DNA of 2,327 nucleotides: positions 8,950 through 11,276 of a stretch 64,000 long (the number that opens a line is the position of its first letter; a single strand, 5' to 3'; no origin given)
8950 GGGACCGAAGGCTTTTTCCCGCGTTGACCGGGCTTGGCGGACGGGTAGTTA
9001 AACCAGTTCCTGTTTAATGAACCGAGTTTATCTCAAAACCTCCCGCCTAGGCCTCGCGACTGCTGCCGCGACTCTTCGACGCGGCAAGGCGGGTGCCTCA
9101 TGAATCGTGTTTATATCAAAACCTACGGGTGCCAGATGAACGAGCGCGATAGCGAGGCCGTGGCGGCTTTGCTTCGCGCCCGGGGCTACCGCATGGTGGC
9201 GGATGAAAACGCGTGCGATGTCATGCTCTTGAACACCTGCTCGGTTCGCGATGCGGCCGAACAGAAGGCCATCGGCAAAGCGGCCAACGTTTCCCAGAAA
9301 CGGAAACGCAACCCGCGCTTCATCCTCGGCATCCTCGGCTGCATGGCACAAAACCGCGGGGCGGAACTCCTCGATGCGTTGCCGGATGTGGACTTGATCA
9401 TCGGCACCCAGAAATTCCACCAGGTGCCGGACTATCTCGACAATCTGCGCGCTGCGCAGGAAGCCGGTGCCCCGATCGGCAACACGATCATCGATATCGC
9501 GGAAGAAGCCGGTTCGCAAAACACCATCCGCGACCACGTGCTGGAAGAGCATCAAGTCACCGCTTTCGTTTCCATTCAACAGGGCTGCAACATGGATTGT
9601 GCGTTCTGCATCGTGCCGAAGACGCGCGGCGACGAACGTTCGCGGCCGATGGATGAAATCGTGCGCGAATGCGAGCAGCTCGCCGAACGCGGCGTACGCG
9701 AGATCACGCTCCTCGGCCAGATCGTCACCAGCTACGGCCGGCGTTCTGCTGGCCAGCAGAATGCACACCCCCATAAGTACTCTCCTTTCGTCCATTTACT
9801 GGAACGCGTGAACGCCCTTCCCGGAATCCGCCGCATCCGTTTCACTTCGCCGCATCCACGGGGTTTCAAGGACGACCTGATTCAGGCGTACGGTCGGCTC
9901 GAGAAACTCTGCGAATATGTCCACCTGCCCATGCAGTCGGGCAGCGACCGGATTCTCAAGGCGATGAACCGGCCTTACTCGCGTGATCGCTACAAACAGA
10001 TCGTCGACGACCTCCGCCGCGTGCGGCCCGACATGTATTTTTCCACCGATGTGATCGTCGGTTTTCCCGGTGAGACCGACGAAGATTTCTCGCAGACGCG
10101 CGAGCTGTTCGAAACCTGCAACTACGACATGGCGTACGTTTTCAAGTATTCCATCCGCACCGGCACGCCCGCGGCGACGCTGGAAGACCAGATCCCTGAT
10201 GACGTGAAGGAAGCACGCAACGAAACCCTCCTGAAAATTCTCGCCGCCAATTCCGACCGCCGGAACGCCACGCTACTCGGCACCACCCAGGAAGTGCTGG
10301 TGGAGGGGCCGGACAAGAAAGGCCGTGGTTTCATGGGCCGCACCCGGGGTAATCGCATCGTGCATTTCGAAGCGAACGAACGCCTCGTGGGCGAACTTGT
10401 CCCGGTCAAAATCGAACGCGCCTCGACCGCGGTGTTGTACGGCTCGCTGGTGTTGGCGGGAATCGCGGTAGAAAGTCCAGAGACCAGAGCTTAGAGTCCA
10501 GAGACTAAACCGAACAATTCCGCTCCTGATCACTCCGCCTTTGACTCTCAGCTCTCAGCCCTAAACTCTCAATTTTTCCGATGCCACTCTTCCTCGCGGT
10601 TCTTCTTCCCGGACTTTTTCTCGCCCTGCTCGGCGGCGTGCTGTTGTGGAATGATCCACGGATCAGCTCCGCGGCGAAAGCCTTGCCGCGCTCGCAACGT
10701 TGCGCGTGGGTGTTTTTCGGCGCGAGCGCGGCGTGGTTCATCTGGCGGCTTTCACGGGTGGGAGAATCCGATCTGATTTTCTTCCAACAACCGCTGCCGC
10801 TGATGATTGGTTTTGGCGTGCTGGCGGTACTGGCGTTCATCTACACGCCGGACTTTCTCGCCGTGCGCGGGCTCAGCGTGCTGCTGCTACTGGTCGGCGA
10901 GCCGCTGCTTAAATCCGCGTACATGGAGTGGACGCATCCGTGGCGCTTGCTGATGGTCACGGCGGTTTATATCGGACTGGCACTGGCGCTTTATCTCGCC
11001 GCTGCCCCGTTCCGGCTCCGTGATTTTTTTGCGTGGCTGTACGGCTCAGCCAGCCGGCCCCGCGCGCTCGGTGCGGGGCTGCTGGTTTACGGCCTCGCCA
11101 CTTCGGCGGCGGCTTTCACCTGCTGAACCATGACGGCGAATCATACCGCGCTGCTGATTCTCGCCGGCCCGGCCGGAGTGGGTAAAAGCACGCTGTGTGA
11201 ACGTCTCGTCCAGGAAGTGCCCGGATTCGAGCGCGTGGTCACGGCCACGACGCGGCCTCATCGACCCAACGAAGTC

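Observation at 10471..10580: Heptanucleotide-periodic arrays placed directly against start codons (genome-wide style signal)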

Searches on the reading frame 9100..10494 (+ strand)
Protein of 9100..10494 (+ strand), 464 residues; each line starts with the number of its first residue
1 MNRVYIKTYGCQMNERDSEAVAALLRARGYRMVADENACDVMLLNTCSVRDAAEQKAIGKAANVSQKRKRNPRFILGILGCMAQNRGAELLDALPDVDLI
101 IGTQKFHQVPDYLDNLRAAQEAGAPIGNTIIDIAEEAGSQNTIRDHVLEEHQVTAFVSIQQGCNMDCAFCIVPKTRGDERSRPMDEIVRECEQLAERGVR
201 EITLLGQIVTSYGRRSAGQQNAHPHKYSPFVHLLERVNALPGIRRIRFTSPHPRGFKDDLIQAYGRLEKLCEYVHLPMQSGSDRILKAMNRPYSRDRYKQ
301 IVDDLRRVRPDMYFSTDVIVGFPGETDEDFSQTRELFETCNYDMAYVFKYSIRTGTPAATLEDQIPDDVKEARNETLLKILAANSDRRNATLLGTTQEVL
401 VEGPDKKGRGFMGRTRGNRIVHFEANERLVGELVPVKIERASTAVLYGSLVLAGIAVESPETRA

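Call 17: search_protein_families(library=pfam, proteins=[window:9100-10494:+], max_evalue=0.01)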
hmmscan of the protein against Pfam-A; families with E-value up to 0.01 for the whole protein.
window:9100-10494:+ (464 aa): 4 families
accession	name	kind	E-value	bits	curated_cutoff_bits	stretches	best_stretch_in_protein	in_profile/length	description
PF04055.27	Radical_SAM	-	2.3e-31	109.6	29.5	1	157-336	1-165/166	Radical SAM superfamily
PF00919.26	UPF0004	-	3e-29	101.4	27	1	3-102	1-98/98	Uncharacterized protein family UPF0004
PF01938.26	TRAM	-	1.3e-10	41.4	21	1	393-451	4-61/61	TRAM domain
PF18693.7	TRAM_2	-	0.0053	17.3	27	0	394-451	2-63/63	TRAM domain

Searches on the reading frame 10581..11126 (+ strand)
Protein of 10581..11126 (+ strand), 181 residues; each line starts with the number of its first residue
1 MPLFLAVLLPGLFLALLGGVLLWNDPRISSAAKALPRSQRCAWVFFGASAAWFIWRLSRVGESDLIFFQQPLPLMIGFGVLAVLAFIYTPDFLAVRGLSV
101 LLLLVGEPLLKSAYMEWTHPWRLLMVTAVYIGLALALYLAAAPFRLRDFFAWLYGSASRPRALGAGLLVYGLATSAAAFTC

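Call 17: search_protein_families(library=pfam, proteins=[window:10581-11126:+], max_evalue=0.01)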
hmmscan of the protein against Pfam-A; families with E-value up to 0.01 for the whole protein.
window:10581-11126:+ (181 aa): 0 families

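Call 46: find_homologous_proteins(query=window:10581-11126:+)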
Query window:10581-11126:+ (181 aa): 861 proteins with E <= 0.001 among 7318 candidates; the best 120 are listed.
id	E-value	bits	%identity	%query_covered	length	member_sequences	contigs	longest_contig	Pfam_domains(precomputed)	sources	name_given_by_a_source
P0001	1.6e-109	382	100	100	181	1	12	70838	-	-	-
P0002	4.6e-99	348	91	100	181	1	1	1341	-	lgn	-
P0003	1.3e-98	346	90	100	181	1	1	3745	-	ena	-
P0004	3.0e-96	339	86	100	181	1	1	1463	-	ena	-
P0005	5.9e-96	338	88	100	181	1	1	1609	-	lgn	-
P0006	5.0e-92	325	87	87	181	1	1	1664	-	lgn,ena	-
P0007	1.5e-91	323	86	87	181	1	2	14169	-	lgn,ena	-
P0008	1.8e-91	323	86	93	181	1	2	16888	-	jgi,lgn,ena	-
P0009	4.6e-90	318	83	100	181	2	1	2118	-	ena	-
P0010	8.2e-90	318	83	87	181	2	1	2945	-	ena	-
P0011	1.4e-89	317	82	99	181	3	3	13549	-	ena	-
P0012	1.6e-88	313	81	99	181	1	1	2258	-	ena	-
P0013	1.7e-88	313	84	99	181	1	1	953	-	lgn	-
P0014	2.1e-88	313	82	87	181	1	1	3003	-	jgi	jgi:hypothetical protein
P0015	1.3e-86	307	87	91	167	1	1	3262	-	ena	-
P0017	4.3e-85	302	80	99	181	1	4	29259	-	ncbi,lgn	-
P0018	5.1e-85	302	81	87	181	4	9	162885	-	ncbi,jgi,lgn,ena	jgi:hypothetical protein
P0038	2.5e-78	280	75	99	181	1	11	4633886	-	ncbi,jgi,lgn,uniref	ncbi:hypothetical protein [Oleiharenicola sp. Vm1]|uniref:hypothetical protein n=1 Tax=Oleiharenicol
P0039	3.8e-78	280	76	99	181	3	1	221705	-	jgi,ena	-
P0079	1.2e-75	271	77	85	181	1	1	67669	-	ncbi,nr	ncbi:MAG: hypothetical protein C0518_03765 [Opitutus sp.]|nr:hypothetical protein [Opitutus sp.]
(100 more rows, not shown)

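Call 47: find_encoding_contigs(protein=P0008, flank=3000, max_places=1)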
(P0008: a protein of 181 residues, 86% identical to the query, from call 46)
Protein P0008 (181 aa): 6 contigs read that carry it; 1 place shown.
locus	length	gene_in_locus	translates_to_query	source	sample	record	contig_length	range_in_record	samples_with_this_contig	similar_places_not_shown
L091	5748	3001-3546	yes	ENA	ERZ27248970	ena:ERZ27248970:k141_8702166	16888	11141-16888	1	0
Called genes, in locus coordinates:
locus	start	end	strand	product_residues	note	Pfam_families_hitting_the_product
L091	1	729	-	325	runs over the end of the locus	PF01464:SLT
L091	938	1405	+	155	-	-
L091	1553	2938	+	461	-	PF00919:UPF0004, PF04055:Radical_SAM, PF01938:TRAM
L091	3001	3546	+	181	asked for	-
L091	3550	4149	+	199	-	PF00625:Guanylate_kin, PF13238:AAA_18 (faint)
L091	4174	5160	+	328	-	PF13483:Lactamase_B_3, PF12706:Lactamase_B_2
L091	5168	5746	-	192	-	?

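Call 48: find_encoding_contigs(protein=P0011, flank=3000, max_places=1)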
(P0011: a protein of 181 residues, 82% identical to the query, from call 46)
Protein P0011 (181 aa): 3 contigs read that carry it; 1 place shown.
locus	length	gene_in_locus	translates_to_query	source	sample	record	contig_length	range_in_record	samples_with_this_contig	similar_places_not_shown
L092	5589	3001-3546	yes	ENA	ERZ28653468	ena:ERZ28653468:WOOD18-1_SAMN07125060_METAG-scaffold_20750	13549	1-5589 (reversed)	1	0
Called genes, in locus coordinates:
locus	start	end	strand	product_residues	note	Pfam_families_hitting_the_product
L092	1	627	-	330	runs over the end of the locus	PF01464:SLT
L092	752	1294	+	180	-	-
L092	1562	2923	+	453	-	PF00919:UPF0004, PF04055:Radical_SAM, PF01938:TRAM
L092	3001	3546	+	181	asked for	-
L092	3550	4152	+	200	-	PF00625:Guanylate_kin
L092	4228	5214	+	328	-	PF13483:Lactamase_B_3, PF12706:Lactamase_B_2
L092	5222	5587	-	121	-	?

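Call 49: find_encoding_contigs(protein=P0017, flank=3000, max_places=1)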
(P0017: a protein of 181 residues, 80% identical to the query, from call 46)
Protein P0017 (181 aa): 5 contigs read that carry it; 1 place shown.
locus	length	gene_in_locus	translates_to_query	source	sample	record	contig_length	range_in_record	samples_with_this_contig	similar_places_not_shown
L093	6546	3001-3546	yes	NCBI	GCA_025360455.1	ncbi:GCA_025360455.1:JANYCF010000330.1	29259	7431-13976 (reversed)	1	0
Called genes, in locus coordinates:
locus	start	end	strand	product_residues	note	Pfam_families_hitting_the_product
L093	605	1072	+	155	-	-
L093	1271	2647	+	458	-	PF00919:UPF0004, PF04055:Radical_SAM, PF01938:TRAM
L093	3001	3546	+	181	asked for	-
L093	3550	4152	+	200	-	PF00625:Guanylate_kin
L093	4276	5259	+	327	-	PF00753:Lactamase_B (weak), PF13483:Lactamase_B_3, PF12706:Lactamase_B_2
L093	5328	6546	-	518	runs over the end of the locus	PF00890:FAD_binding_2, PF01266:DAO (weak)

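Call 50: find_encoding_contigs(protein=P0018, flank=3000, max_places=1)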
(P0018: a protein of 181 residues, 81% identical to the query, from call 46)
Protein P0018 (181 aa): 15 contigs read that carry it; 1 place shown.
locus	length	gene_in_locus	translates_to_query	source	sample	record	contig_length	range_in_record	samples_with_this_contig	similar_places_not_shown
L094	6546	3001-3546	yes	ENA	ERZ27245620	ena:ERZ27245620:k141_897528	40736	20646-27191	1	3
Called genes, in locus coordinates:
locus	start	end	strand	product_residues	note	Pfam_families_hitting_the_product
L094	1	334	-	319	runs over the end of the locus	PF01464:SLT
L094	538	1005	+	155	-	-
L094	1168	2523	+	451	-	PF00919:UPF0004, PF04055:Radical_SAM, PF01938:TRAM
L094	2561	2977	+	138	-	PF05635:23S_rRNA_IVP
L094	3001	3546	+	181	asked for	-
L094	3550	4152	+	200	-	PF00625:Guanylate_kin, PF13238:AAA_18 (faint)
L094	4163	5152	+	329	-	PF13483:Lactamase_B_3, PF12706:Lactamase_B_2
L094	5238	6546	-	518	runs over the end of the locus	PF00890:FAD_binding_2, PF01266:DAO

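Call 51: find_encoding_contigs(protein=P0038, flank=10000, max_places=1)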
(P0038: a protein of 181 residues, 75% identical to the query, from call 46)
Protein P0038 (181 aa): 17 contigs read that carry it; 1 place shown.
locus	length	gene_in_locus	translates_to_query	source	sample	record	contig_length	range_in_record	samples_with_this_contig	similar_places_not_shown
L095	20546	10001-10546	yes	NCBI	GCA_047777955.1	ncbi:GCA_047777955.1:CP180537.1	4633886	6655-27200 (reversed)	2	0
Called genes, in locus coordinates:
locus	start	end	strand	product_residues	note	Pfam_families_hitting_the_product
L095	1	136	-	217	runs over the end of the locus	-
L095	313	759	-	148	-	-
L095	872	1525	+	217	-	PF00072:Response_reg, PF00196:GerE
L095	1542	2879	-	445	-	PF00149:Metallophos (weak), PF02872:5_nucleotid_C (weak)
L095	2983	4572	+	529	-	PF00512:HisKA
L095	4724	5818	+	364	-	PF02518:HATPase_c, PF00072:Response_reg, PF01627:Hpt (weak)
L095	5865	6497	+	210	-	PF00072:Response_reg, PF00196:GerE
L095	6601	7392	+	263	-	PF07589:PEP_exosort_dom (weak)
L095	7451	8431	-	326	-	PF01464:SLT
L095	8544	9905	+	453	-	PF00919:UPF0004, PF04055:Radical_SAM, PF01938:TRAM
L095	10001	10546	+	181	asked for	-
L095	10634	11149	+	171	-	PF00625:Guanylate_kin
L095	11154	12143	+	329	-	PF13483:Lactamase_B_3, PF12706:Lactamase_B_2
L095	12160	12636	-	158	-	-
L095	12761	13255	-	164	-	PF04542:Sigma70_r2, PF08281:Sigma70_r4_2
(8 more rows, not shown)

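Call 52: find_encoding_contigs(protein=P0039, flank=3000, max_places=1)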
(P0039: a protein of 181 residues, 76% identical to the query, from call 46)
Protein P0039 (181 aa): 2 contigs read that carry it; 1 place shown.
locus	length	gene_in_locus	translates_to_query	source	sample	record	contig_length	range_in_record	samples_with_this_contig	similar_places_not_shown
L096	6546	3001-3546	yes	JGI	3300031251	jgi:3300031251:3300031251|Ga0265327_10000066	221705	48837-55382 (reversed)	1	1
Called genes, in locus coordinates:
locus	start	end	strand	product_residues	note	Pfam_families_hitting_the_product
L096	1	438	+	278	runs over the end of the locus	PF07589:PEP_exosort_dom (weak)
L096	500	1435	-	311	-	PF01464:SLT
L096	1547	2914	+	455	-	PF00919:UPF0004, PF04055:Radical_SAM, PF01938:TRAM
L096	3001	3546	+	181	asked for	-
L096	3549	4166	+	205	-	PF00625:Guanylate_kin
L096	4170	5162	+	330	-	PF00753:Lactamase_B (weak), PF13483:Lactamase_B_3, PF12706:Lactamase_B_2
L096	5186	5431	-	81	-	-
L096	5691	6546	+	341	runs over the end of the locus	PF12833:HTH_18, PF00165:HTH_AraC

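Call 53: find_encoding_contigs(protein=P0079, flank=3000, max_places=1)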
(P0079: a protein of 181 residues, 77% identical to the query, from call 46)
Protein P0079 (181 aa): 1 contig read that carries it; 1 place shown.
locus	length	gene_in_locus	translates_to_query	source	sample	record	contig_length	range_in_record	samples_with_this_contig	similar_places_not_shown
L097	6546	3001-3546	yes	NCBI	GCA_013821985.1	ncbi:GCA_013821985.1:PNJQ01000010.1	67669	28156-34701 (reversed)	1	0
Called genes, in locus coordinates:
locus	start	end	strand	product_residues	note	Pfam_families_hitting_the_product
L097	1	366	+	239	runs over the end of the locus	PF00072:Response_reg, PF00196:GerE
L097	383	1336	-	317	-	PF01464:SLT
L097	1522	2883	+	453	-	PF00919:UPF0004, PF04055:Radical_SAM, PF01938:TRAM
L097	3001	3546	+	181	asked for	-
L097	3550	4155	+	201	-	PF00625:Guanylate_kin, PF13238:AAA_18 (faint)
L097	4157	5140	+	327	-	PF13483:Lactamase_B_3, PF12706:Lactamase_B_2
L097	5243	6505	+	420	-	-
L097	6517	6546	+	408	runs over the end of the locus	-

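Call 54: find_encoding_contigs(protein=P0003, flank=3000, max_places=1)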
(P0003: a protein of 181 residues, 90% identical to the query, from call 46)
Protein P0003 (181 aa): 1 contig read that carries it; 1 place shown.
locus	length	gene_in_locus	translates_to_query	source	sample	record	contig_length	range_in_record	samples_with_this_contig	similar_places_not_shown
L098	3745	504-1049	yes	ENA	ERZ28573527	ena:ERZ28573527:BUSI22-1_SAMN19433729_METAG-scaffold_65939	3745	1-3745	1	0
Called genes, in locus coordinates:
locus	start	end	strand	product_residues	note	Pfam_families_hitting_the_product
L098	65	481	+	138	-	PF05635:23S_rRNA_IVP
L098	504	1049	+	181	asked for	-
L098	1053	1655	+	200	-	PF00625:Guanylate_kin, PF13238:AAA_18 (faint)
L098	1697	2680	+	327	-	PF13483:Lactamase_B_3, PF12706:Lactamase_B_2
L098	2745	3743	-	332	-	?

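Call 76: find_encoding_contigs(protein=window:10581-11126:+, flank=600, max_places=10)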
Protein window:10581-11126:+ (181 aa): 23 contigs read that carry it; 10 places shown.
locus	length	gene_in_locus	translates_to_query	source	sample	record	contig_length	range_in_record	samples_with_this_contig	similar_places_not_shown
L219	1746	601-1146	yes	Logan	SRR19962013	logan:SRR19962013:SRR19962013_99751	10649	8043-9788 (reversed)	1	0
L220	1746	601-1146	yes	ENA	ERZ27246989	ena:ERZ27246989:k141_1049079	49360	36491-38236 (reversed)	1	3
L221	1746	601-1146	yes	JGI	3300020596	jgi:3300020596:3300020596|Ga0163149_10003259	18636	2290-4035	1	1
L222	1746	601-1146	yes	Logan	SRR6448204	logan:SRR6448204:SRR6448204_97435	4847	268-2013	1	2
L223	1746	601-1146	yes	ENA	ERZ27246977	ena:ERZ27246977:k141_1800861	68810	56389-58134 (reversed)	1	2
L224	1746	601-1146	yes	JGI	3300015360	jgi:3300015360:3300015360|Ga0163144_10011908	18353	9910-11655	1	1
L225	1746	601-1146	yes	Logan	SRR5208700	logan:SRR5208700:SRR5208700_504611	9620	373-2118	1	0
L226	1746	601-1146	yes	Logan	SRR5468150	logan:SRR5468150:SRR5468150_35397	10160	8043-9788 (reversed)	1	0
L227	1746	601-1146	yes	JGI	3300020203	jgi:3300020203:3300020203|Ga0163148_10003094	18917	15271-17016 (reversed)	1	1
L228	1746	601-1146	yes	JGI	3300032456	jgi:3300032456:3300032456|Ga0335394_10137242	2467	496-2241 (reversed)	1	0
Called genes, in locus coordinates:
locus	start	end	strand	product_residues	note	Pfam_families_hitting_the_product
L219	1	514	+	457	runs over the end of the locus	?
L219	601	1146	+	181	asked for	-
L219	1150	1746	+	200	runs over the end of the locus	PF00625:Guanylate_kin, PF13238:AAA_18 (faint)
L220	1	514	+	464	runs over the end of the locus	PF00919:UPF0004, PF04055:Radical_SAM, PF01938:TRAM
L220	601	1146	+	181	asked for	-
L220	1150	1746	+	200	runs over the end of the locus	PF00625:Guanylate_kin, PF13238:AAA_18 (faint)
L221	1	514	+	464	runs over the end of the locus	PF00919:UPF0004, PF04055:Radical_SAM, PF01938:TRAM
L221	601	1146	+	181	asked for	-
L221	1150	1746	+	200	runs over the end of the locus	PF00625:Guanylate_kin, PF13238:AAA_18 (faint)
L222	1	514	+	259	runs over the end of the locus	?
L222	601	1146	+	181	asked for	-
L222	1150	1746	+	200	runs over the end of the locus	PF00625:Guanylate_kin, PF13238:AAA_18 (faint)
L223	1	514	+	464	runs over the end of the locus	PF00919:UPF0004, PF04055:Radical_SAM, PF01938:TRAM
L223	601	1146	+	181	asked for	-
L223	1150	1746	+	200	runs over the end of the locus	PF00625:Guanylate_kin, PF13238:AAA_18 (faint)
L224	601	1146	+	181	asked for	-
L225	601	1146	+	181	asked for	-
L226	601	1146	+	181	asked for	-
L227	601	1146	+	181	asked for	-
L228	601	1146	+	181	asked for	-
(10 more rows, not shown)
